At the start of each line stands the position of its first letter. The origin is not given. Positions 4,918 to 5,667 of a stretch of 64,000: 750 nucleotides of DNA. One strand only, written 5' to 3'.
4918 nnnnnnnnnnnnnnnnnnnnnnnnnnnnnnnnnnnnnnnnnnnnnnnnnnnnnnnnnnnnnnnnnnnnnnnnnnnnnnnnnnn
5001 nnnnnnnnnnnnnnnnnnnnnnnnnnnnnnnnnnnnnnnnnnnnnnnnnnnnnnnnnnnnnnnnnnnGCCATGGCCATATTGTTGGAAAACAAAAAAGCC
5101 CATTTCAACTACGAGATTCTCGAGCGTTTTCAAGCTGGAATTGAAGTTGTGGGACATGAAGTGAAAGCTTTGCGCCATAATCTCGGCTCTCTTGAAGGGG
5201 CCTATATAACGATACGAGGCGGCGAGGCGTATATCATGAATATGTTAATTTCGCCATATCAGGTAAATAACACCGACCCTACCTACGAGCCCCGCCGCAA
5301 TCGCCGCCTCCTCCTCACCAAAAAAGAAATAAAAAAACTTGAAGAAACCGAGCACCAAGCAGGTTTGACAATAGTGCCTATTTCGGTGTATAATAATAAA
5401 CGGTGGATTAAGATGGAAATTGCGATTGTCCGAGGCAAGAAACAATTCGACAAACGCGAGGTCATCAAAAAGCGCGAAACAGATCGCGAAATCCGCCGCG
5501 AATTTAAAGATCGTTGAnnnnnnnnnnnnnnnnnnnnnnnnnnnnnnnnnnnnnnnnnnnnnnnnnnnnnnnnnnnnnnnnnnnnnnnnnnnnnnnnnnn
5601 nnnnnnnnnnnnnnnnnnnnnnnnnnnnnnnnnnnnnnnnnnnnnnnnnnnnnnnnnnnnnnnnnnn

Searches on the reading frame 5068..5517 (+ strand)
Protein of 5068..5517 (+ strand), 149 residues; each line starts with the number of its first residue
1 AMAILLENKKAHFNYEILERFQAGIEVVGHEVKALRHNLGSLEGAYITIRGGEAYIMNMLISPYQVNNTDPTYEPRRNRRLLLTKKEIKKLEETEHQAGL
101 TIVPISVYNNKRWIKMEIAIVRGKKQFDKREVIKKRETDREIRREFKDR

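Call 11: search_protein_families(library=pfam, proteins=[window:5068-5517:+], max_evalue=1)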
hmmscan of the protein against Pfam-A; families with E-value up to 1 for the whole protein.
window:5068-5517:+ (149 aa): 1 family
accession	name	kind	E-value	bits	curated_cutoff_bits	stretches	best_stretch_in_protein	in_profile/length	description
PF01668.23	SmpB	-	1.3e-49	168.2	27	1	6-147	2-142/143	SmpB protein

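Call 13: find_related_loci(query=window:5068-5517:+, collection=genome_contigs, flank=4000)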
Query window:5068-5517:+ (149 aa) in genome_contigs; peptide patterns used: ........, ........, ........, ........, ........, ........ (x = any residue, [..] = any of these).
599 stretches matched a pattern (row limit reached: there are more); 270 encode a relative of the query (tblastn E <= 1e-3); the best 80 are kept; 80 distinct loci.
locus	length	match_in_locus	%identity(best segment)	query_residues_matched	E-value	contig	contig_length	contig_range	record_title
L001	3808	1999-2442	81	2-149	2e-73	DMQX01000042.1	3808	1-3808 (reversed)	MAG TPA_asm: Candidatus Taylorbacteria bacterium isolate UBA11359 contig_24341, whole genome shotgun sequence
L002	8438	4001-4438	60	2-147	5e-59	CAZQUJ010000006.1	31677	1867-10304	MAG TPA_asm: uncultured Candidatus Saccharibacteria bacterium isolate SRP192927_co3_271 genome assembly, contig: NODE_27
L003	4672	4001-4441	58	1-147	1e-58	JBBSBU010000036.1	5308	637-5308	MAG: Candidatus Paceibacteria bacterium isolate La6_metabat2.185 La6_metabat2.185_K_2502634_L_5308_cov_8.0000, whole gen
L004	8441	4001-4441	63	1-147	2e-58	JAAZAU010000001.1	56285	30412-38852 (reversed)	MAG: Parcubacteria group bacterium isolate AS06rmzACSIP_46 425473_AS06, whole genome shotgun sequence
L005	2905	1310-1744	62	2-149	6e-58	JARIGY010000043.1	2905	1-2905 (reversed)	MAG: Candidatus Taylorbacteria bacterium isolate CullarsAll.DT.32 k141_27119, whole genome shotgun sequence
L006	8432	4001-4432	60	5-148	1e-57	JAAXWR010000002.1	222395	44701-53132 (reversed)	MAG: Candidatus Yonathbacteria bacterium isolate W9_Combined_metabat2_032 W9_Combined_metabat2_032_NODE_22, whole genome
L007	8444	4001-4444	61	2-149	2e-57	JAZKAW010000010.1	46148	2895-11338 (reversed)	MAG: Patescibacteria group bacterium isolate ADI_H3L2_1_122_18_3-bin049_1 ADIH3L21_B049_1_000000000010, whole genome sho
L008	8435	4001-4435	62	5-149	2e-56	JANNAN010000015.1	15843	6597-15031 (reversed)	MAG: Candidatus Taylorbacteria bacterium isolate OTE_78_metabat_459 OTE_78_k141_3150659, whole genome shotgun sequence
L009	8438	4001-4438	58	2-147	4e-55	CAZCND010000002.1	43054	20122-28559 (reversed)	MAG TPA_asm: uncultured Candidatus Saccharibacteria bacterium isolate SRP192927_co3_354 genome assembly, contig: NODE_15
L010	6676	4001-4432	63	4-147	8e-55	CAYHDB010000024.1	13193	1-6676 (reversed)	MAG TPA_asm: uncultured Candidatus Saccharibacteria bacterium isolate ERP119702_co1_281 genome assembly, contig: NODE_58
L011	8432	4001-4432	58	5-148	1e-54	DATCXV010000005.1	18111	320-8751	MAG TPA_asm: Candidatus Paceibacterota bacterium isolate SMAG_U7448 k141_1041861, whole genome shotgun sequence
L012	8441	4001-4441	59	2-148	2e-54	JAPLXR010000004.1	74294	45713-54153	MAG: Candidatus Nomurabacteria bacterium isolate LacPavin_0818_WC55_MAG_33_13 LacPavin_0818_WC55_scaffold_318144, whole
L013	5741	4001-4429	59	2-144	2e-53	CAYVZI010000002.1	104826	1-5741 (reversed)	MAG TPA_asm: uncultured Candidatus Saccharibacteria bacterium isolate SRP285395_co1_336 genome assembly, contig: NODE_17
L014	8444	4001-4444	58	2-149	1e-53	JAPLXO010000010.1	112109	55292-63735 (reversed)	MAG: Candidatus Nomurabacteria bacterium isolate LacPavin_0818_WC45_MAG_33_25 LacPavin_0818_WC45_scaffold_163443, whole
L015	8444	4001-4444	57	1-148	4e-53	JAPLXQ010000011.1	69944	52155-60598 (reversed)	MAG: Candidatus Nomurabacteria bacterium isolate LacPavin_0818_WC45_MAG_33_35 LacPavin_0818_WC45_scaffold_41693, whole g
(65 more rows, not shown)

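Call 30: find_related_loci(query=window:5068-5517:+, collection=metagenome_contigs, flank=3000)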
Query window:5068-5517:+ (149 aa) in metagenome_contigs; peptide patterns used: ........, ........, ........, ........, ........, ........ (x = any residue, [..] = any of these).
600 stretches matched a pattern (row limit reached: there are more); 190 encode a relative of the query (tblastn E <= 1e-3); the best 80 are kept; 80 distinct loci.
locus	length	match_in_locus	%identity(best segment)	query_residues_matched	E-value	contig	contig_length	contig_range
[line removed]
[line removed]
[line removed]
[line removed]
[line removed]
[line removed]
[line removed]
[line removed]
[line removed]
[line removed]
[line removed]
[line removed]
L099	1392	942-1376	59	3-147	9e-57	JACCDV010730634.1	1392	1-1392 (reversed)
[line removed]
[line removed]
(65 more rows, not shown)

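Call 53: find_homologous_proteins(query=window:5068-5517:+, max_evalue=1e-40)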
Query window:5068-5517:+ (149 aa): 3878 proteins with E <= 1e-40 among 4572 candidates; the best 120 are listed.
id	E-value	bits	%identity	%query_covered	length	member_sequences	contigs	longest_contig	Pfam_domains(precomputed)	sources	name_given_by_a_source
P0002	1.9e-90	318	100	99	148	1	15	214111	PF01668.24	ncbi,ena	-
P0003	5.8e-76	271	83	99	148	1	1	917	PF01668.24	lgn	-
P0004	5.2e-75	268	82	99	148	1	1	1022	PF01668.24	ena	-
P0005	1.6e-74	266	81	99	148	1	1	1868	PF01668.24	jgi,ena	-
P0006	2.2e-74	266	82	99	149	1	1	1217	PF01668.24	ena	-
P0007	2.4e-74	266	81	99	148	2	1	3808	PF01668.24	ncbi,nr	ncbi:TPA: SsrA-binding protein [Candidatus Taylorbacteria bacterium]|nr:SsrA-binding protein [Candid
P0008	3.7e-74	265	85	97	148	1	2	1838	PF01668.24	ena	-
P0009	8.5e-74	264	82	99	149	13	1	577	PF01668.24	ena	-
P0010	1.6e-73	263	80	99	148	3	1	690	PF01668.24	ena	-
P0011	3.6e-73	262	80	99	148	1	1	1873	PF01668.24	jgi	jgi:SsrA-binding protein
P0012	7.6e-73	261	80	99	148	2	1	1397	PF01668.24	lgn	-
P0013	4.5e-72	258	79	99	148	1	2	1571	PF01668.24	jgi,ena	jgi:SsrA-binding protein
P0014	1.1e-70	254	78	97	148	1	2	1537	PF01668.24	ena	-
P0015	1.5e-70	254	78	99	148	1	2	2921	PF01668.24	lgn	-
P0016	1.5e-70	254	78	99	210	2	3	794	PF01668.24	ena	-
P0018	4.0e-70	252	79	99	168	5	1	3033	PF01668.24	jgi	jgi:SsrA-binding protein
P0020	2.1e-69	250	76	99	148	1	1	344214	PF01668.24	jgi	jgi:SsrA-binding protein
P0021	3.4e-69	249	78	100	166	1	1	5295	PF01668.24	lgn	-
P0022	8.2e-69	248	77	99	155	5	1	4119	PF01668.24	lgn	-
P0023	1.2e-68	247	77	99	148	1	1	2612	PF01668.24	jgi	jgi:SsrA-binding protein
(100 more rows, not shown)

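Call 54: find_encoding_contigs(protein=P0008, flank=3000, max_places=3)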
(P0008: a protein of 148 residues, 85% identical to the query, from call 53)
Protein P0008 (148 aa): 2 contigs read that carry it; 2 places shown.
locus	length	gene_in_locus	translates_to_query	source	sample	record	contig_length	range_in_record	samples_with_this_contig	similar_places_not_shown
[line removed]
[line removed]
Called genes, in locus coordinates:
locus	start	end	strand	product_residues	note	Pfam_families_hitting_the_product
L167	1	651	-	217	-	?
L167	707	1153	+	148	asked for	PF01668:SmpB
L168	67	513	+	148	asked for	PF01668:SmpB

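Call 55: find_encoding_contigs(protein=P0005, flank=3000, max_places=3)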
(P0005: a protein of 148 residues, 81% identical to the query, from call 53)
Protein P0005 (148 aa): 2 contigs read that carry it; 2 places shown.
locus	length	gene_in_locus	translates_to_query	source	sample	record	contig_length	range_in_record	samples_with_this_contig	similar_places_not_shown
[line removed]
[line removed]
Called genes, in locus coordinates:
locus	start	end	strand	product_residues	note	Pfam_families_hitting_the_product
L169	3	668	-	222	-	?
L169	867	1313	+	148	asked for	PF01668:SmpB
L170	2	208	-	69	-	?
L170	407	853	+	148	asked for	PF01668:SmpB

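Call 56: find_encoding_contigs(protein=P0006, flank=3000, max_places=3)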
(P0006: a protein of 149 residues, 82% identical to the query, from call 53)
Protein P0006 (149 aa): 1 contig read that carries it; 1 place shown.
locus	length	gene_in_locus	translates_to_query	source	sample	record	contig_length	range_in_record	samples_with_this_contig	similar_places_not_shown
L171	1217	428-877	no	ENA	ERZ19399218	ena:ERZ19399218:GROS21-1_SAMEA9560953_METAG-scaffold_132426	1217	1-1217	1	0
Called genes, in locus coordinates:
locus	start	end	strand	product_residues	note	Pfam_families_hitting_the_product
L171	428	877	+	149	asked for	PF01668:SmpB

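Call 57: find_encoding_contigs(protein=P0015, flank=3000, max_places=3)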
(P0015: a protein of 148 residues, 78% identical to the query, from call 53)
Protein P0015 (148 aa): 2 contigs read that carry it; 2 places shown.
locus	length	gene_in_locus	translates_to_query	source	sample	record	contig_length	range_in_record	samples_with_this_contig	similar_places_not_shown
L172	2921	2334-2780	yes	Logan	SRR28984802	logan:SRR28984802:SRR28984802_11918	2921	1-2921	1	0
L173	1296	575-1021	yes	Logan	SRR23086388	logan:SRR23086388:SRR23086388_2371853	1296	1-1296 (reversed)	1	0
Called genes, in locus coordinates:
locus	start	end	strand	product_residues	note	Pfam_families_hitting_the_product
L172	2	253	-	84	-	?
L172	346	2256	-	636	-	PF06480:FtsH_ext, PF00004:AAA, PF17862:AAA_lid_3, PF01434:Peptidase_M41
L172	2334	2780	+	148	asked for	PF01668:SmpB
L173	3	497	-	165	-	?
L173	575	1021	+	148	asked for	PF01668:SmpB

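Call 60: find_encoding_contigs(protein=P0021, flank=3000, max_places=2)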
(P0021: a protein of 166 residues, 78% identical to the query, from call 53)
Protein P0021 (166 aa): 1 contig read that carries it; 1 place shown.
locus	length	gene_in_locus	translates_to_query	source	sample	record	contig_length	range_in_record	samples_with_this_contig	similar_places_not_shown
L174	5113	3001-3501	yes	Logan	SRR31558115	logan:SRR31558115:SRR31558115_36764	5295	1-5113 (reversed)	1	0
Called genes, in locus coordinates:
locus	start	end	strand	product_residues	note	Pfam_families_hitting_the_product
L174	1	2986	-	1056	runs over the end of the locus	?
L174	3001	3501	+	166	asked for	PF01668:SmpB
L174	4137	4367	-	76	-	PF14375:Cys_rich_CWC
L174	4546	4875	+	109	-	-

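Call 61: find_encoding_contigs(protein=P0022, flank=3000, max_places=2)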
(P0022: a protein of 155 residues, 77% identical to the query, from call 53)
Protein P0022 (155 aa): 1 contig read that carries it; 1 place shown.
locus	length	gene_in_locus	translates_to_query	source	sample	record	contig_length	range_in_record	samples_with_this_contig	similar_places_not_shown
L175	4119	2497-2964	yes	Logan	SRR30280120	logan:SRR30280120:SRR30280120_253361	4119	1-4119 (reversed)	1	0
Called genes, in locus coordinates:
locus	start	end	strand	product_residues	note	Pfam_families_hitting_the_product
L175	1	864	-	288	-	?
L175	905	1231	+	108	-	PF22296:bAvd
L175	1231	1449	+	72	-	-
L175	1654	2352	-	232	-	-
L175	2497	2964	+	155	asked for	PF01668:SmpB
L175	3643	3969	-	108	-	-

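Call 62: find_encoding_contigs(protein=P0018, flank=3000, max_places=2)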
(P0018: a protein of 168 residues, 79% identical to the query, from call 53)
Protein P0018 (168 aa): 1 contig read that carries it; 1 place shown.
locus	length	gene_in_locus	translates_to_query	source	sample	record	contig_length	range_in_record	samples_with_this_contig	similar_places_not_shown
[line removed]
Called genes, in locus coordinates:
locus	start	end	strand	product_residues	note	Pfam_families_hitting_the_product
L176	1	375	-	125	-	?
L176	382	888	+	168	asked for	PF01668:SmpB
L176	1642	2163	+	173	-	-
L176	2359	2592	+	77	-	-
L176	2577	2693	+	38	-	-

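Call 67: find_encoding_contigs(protein=P0011, flank=3000, max_places=2)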
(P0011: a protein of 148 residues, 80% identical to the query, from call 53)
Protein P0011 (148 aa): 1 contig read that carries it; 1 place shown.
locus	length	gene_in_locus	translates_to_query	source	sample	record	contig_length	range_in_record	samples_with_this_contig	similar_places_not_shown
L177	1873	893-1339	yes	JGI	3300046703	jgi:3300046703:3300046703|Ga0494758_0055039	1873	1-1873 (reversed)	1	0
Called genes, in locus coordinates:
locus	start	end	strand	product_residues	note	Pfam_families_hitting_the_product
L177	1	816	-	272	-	?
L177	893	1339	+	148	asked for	PF01668:SmpB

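Call 68: find_encoding_contigs(protein=P0013, flank=3000, max_places=2)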
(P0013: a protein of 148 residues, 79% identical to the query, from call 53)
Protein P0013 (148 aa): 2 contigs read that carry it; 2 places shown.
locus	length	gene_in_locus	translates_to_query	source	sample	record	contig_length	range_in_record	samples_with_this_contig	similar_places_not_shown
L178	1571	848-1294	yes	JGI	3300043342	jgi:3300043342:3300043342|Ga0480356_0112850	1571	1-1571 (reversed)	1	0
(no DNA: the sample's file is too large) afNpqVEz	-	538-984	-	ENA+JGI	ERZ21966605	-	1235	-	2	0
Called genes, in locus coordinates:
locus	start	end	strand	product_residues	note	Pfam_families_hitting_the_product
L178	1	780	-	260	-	?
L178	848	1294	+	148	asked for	PF01668:SmpB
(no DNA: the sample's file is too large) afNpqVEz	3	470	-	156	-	?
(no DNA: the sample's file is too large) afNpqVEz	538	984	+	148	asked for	PF01668:SmpB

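Call 69: find_encoding_contigs(protein=P0023, flank=3000, max_places=2)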
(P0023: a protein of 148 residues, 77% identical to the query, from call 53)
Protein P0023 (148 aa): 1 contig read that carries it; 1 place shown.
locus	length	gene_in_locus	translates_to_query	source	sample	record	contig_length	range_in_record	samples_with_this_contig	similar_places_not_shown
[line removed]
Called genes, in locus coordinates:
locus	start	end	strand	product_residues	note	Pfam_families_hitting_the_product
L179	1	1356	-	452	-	?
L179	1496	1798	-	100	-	-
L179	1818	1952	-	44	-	-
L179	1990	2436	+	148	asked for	PF01668:SmpB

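Call 70: find_encoding_contigs(protein=P0020, flank=4000, max_places=2)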
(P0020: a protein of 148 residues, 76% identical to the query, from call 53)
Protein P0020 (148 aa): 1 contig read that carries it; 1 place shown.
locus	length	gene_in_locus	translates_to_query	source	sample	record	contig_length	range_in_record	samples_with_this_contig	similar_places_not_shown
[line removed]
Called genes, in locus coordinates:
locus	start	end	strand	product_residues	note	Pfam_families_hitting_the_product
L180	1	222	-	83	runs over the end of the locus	-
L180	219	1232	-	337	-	PF07963:N_methyl (weak)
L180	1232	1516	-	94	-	-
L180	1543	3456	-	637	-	PF06480:FtsH_ext, PF00004:AAA, PF23902:AAA_lid_PRS2_C (weak), PF17862:AAA_lid_3, PF01434:Peptidase_M41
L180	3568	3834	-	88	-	-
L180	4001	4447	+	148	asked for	PF01668:SmpB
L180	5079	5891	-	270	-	-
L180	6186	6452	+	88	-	-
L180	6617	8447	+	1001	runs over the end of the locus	-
